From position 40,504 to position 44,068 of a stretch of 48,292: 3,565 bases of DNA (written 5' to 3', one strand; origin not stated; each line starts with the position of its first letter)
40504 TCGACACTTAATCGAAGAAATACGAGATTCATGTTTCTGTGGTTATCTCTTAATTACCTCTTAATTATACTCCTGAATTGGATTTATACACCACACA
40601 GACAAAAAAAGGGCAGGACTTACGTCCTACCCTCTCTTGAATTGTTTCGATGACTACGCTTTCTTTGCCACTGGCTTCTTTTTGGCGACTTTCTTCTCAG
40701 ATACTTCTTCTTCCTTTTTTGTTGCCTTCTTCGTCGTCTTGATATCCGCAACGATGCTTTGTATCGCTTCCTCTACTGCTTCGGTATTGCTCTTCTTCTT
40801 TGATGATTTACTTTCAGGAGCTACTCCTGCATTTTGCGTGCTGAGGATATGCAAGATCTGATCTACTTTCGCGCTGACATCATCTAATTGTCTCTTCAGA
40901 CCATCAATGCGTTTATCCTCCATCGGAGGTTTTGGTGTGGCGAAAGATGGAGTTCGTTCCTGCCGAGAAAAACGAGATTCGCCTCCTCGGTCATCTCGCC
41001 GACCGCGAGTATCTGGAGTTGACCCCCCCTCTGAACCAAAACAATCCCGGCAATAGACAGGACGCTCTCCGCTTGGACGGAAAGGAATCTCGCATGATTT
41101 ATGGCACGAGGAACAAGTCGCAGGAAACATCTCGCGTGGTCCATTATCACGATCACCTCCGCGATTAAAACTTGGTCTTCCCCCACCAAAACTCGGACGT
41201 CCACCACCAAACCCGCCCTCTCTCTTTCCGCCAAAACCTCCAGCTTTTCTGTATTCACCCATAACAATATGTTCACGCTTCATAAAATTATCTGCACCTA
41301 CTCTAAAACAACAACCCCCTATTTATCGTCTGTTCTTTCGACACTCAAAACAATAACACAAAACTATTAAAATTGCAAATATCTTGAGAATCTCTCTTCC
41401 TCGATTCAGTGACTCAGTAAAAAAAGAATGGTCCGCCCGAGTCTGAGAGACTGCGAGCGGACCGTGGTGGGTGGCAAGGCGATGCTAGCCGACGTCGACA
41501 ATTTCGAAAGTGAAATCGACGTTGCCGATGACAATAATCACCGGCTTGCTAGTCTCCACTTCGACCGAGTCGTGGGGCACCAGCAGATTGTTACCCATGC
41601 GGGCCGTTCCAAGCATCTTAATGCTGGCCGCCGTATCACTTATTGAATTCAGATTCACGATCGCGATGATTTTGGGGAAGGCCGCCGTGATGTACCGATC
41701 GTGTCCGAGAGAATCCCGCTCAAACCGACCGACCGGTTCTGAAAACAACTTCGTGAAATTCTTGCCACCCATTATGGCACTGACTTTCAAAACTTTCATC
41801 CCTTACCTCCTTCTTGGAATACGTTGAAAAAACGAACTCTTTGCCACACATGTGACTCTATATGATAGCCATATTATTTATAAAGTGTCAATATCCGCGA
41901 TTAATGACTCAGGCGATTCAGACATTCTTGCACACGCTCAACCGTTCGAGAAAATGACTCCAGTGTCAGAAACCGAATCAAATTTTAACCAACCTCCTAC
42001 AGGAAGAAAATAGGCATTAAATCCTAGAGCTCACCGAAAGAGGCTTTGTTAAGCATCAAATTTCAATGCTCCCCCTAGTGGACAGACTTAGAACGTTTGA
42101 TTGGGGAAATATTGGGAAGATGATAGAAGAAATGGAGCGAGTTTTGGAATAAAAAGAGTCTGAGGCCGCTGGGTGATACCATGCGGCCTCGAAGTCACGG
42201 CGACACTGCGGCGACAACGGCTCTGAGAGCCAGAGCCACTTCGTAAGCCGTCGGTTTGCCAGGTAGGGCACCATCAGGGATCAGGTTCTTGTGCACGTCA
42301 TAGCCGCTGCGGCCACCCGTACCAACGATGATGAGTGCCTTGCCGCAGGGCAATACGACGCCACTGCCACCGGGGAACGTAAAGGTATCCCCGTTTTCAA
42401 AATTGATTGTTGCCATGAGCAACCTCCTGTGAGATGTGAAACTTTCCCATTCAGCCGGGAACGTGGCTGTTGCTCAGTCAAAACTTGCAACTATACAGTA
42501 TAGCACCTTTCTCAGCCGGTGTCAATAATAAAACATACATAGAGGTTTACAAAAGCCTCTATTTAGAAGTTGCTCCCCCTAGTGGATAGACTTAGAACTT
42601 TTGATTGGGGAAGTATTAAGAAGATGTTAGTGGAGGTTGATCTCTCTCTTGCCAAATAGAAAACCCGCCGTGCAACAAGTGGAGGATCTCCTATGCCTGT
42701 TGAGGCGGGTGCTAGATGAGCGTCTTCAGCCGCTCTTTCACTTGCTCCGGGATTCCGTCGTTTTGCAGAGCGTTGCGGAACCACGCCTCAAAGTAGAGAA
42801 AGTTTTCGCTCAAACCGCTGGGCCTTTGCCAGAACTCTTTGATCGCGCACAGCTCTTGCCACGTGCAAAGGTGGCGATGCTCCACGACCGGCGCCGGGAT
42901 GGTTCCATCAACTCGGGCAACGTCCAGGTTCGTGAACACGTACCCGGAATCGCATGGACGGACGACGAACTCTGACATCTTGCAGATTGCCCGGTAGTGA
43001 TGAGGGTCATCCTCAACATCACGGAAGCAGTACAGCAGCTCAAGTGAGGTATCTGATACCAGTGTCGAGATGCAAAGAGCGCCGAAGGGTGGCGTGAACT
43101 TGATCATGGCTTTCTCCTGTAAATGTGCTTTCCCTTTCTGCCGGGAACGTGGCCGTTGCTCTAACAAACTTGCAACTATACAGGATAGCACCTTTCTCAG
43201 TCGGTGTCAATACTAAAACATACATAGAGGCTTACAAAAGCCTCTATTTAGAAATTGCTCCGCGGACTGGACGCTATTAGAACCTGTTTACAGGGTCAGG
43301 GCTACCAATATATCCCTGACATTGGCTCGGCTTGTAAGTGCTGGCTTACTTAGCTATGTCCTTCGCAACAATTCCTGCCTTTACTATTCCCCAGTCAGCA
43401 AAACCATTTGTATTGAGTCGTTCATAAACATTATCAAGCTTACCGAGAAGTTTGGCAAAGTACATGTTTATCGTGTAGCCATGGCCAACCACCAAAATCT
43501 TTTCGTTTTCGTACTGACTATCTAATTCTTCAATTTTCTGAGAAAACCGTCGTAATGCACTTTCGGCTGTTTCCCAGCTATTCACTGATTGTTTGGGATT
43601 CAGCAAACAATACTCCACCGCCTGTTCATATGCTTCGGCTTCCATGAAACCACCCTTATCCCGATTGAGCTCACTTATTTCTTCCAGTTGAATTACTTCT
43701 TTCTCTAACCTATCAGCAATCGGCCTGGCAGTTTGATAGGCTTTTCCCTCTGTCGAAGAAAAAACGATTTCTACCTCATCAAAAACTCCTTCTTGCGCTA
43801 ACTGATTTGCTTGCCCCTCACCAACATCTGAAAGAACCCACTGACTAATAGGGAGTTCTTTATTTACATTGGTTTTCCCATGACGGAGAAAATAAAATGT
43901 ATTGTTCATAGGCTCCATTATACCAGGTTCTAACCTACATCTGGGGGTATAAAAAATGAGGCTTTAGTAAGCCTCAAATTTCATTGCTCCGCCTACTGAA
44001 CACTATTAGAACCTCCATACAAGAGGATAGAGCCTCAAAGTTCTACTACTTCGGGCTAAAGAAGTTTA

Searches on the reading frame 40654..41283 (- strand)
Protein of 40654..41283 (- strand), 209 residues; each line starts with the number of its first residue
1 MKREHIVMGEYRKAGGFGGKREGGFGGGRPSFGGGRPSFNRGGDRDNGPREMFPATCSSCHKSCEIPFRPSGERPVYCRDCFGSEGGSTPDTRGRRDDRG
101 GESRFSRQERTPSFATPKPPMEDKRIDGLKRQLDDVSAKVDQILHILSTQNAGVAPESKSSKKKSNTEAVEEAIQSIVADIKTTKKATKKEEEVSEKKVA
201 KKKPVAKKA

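Call 8: search_protein_families(library=pfam, proteins=[window:40654-41283:-], max_evalue=0.0001)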
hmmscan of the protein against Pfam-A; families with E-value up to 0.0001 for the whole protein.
window:40654-41283:- (209 aa): 1 family
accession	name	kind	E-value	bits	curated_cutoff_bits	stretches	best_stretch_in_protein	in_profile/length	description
PF23477.1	zf_Tbcl_2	-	1.9e-16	59.9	27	1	50-84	1-35/37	Probable treble clef zinc finger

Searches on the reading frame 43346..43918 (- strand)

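Call 5: search_protein_families(library=pfam, proteins=[window:43346-43918:-], max_evalue=0.01)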
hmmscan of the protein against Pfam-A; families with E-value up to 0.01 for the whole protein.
window:43346-43918:- (190 aa): 2 families
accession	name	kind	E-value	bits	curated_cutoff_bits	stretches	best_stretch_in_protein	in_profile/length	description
PF00300.27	His_Phos_1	-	2.9e-21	76.5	21.7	1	8-165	1-166/194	Histidine phosphatase superfamily (branch 1)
PF00258.30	Flavodoxin_1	-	0.0034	18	25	1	51-168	1-116/143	Flavodoxin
